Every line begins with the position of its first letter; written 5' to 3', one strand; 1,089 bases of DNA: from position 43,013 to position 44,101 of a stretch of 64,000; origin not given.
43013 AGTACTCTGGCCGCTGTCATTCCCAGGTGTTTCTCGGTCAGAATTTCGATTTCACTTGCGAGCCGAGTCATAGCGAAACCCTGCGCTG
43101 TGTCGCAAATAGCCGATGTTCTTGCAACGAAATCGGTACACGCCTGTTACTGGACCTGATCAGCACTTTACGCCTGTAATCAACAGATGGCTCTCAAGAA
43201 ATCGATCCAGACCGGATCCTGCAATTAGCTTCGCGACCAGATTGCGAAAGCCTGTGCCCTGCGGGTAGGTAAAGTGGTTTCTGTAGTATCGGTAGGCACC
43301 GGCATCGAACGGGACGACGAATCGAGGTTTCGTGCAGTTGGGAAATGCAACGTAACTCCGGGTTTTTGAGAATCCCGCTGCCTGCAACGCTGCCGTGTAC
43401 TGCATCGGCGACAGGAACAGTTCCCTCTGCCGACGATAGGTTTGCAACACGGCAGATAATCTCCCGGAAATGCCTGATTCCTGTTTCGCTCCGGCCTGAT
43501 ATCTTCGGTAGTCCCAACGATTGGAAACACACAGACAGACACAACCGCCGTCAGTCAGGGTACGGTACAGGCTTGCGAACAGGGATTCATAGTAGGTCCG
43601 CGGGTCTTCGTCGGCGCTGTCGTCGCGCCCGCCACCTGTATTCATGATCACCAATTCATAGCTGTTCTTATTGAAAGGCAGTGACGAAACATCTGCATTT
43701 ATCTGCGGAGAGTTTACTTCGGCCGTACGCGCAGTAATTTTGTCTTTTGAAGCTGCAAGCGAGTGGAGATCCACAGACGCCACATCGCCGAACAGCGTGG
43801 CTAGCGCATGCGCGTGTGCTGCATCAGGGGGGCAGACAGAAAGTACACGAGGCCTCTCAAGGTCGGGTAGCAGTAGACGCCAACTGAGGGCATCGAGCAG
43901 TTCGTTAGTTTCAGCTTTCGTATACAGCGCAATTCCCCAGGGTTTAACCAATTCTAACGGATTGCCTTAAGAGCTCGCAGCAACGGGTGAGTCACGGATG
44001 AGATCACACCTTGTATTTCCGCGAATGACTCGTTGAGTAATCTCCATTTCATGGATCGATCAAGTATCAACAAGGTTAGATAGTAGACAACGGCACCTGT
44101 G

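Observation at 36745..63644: GlyGly-CTERM-like tails on three proteins within an exosortase (PEP-CTERM) island, with no rhombosortase in the window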

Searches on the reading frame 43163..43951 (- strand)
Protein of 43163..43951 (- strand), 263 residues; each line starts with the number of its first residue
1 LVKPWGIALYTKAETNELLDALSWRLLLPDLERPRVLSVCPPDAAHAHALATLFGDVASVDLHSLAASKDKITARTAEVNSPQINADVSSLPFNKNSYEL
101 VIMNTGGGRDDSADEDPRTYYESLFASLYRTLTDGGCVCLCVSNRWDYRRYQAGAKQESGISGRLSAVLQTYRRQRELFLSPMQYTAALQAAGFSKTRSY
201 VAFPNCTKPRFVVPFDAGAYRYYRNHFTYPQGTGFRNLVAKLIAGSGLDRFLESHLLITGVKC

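Call 11: search_protein_families(library=ncbifam, proteins=[window:43163-43951:-], max_evalue=0.001)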
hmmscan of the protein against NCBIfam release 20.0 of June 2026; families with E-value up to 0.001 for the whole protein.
window:43163-43951:- (263 aa): 0 families

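Call 23: search_protein_families(library=pfam, proteins=[window:43163-43951:-], max_evalue=0.01)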
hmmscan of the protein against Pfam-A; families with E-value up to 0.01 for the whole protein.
window:43163-43951:- (263 aa): 2 families
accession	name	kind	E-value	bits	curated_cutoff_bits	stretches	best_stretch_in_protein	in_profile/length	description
PF13649.12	Methyltransf_25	-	0.0039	18.3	27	1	42-106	7-73/97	Methyltransferase domain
PF08241.18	Methyltransf_11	-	0.0054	17.8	21.2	0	46-105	10-68/95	Methyltransferase domain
